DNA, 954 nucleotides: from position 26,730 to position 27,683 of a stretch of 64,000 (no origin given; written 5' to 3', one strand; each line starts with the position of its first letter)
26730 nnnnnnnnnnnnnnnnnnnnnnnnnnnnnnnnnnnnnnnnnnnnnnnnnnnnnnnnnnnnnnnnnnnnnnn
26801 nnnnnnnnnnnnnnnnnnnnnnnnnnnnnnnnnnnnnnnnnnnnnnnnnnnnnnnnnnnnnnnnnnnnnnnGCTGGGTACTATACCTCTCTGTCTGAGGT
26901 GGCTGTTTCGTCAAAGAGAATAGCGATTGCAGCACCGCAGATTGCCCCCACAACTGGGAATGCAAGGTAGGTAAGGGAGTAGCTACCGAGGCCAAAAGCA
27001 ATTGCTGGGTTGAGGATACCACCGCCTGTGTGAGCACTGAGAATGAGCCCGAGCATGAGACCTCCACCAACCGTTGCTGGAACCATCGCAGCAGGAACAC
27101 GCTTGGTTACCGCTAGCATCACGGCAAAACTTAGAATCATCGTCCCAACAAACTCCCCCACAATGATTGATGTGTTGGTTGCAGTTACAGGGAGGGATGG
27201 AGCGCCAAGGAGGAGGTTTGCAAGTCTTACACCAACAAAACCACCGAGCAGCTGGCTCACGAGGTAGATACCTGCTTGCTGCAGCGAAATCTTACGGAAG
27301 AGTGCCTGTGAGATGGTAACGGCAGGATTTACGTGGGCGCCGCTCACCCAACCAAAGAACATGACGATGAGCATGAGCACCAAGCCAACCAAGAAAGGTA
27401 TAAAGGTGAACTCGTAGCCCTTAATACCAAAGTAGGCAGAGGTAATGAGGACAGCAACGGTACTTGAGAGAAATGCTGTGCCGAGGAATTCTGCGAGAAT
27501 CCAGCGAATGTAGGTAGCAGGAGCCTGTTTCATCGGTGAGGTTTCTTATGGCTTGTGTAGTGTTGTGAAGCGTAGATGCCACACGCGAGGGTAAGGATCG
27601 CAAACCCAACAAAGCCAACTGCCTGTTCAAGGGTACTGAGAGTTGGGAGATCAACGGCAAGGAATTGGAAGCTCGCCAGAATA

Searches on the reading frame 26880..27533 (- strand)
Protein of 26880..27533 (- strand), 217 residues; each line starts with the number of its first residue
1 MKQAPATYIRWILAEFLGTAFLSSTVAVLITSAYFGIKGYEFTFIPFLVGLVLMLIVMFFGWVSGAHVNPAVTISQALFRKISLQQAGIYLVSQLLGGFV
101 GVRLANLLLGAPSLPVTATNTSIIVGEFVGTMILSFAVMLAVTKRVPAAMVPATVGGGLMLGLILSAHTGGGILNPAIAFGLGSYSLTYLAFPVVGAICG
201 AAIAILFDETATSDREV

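Call 55: search_protein_families(library=pfam, proteins=[window:26880-27533:-], max_evalue=0.001)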
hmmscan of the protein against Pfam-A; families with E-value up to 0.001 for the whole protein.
window:26880-27533:- (217 aa): 1 family
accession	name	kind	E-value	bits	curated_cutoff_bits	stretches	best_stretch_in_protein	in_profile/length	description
PF00230.25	MIP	-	5.8e-21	75.7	25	1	7-202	6-220/222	Major intrinsic protein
